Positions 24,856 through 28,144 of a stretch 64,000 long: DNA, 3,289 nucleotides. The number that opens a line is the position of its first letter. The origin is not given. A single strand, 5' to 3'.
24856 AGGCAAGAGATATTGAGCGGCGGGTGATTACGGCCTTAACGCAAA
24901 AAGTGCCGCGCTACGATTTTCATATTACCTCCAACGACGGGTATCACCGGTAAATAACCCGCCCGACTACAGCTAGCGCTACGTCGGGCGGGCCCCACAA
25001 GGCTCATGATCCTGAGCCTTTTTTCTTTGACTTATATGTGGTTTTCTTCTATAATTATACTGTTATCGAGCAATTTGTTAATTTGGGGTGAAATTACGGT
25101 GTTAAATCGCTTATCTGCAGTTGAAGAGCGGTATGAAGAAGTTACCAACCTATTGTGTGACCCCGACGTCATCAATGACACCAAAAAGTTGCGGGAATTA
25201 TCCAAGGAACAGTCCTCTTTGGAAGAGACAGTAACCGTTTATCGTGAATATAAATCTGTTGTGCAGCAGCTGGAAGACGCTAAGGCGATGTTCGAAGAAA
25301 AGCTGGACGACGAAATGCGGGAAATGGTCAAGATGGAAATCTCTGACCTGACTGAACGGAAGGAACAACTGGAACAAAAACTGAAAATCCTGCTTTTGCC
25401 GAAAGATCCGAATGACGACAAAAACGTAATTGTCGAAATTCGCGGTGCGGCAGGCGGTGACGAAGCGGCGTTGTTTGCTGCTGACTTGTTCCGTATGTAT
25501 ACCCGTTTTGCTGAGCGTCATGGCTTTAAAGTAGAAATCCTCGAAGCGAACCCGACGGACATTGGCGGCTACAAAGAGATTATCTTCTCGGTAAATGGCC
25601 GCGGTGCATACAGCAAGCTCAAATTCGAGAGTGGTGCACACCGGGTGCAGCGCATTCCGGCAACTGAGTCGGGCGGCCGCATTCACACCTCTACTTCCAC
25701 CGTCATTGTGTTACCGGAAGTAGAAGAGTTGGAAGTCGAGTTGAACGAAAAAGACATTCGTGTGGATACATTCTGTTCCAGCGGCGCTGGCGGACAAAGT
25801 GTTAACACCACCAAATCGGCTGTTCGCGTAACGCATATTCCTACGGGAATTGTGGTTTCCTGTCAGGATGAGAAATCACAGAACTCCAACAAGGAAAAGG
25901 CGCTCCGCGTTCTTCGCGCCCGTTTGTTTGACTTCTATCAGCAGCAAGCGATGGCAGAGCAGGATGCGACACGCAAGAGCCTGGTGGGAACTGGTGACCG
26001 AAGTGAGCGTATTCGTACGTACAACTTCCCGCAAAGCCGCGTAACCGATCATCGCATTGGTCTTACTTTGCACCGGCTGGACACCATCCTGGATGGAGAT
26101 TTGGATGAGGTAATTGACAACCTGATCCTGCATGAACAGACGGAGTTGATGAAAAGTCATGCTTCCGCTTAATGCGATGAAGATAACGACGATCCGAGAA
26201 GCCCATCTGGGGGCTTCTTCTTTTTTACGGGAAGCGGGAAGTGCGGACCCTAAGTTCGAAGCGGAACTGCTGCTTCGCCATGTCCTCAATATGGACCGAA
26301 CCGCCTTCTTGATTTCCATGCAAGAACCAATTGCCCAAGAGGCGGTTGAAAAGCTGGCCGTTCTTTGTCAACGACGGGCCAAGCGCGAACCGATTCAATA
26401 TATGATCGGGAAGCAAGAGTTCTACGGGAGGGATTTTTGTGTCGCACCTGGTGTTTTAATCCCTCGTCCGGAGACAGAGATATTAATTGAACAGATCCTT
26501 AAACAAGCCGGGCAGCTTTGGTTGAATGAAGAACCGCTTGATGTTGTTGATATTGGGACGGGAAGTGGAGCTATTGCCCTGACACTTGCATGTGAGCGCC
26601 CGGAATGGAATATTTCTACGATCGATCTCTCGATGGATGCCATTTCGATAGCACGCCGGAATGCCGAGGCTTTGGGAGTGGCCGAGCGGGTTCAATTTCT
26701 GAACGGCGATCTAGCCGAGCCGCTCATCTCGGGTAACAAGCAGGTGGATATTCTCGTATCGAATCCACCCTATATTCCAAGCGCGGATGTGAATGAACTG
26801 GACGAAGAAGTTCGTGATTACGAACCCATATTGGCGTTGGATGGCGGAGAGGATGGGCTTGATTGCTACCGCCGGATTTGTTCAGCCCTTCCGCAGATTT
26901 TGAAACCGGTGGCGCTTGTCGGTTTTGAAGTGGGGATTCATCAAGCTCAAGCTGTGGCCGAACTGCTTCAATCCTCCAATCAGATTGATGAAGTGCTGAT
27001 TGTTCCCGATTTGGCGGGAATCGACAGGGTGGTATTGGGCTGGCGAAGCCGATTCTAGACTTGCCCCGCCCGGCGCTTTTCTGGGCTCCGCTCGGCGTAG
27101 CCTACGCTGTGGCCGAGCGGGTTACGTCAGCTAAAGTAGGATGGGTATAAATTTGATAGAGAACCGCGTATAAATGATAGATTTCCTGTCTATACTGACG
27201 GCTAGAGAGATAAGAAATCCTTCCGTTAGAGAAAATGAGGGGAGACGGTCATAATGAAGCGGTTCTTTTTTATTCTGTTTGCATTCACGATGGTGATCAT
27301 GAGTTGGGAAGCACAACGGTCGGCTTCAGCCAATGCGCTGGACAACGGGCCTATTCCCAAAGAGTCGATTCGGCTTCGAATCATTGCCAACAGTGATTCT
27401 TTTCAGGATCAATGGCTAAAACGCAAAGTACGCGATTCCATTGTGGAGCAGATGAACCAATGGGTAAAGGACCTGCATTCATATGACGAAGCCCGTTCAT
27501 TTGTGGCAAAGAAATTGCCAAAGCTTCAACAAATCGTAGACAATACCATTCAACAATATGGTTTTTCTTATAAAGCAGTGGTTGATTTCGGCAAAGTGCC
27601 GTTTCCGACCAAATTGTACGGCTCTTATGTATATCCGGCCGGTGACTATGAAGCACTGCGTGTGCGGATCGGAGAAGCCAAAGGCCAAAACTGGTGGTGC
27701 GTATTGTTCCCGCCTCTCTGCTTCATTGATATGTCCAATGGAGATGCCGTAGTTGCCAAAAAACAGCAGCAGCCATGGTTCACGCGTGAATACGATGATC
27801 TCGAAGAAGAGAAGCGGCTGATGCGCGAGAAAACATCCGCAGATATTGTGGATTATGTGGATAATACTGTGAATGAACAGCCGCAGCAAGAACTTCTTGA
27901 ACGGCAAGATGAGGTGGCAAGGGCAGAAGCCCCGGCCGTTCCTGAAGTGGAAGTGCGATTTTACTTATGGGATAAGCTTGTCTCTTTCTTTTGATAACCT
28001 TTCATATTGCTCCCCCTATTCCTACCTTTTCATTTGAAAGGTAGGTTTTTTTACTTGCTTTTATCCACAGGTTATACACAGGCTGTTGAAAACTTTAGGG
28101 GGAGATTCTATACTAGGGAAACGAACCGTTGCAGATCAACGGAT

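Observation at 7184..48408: Dispersed family of REP-like hairpins with compensatory base changes, in both orientations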

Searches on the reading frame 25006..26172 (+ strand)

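Call 81: search_protein_families(library=pfam, proteins=[window:25006-26172:+], max_evalue=0.00001)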
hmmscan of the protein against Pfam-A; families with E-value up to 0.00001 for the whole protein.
window:25006-26172:+ (388 aa): 2 families
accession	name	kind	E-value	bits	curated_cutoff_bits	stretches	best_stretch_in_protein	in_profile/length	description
PF03462.23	PCRF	-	1.9e-79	266.5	24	1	40-233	2-194/194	PCRF domain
PF00472.26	RF-1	-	3.6e-42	143.4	35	1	241-350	2-116/116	RF-1 domain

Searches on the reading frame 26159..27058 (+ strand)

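Call 81: search_protein_families(library=pfam, proteins=[window:26159-27058:+], max_evalue=0.00001)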
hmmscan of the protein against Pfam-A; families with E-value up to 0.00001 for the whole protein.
window:26159-27058:+ (299 aa): 6 families
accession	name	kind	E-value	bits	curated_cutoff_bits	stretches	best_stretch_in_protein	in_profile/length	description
PF17827.6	PrmC_N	-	3.5e-21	76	23.4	1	19-84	6-71/71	PrmC N-terminal domain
PF05175.20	MTS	-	1.6e-13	51.1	23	1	127-207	33-110/170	Methyltransferase small domain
PF13649.12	Methyltransf_25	-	7.2e-10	39.9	27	1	129-216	1-87/97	Methyltransferase domain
PF13847.12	Methyltransf_31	-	1.1e-09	38.5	27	1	127-203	5-82/145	Methyltransferase domain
PF01170.24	UPF0020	-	1.3e-06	28.7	22.3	1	147-208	74-134/197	RMKL-like, methyltransferase domain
PF06325.19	PrmA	-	3.4e-06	27.2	22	1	125-202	161-233/296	Ribosomal protein L11 methyltransferase (PrmA)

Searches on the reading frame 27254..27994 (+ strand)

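Call 81: search_protein_families(library=pfam, proteins=[window:27254-27994:+], max_evalue=0.00001)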
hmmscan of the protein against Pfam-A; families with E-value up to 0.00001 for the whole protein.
window:27254-27994:+ (246 aa): 1 family
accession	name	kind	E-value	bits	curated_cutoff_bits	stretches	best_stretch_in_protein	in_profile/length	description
PF09551.15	Spore_II_R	-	2.6e-49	167.4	25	1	36-161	2-127/128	Stage II sporulation protein R (spore_II_R)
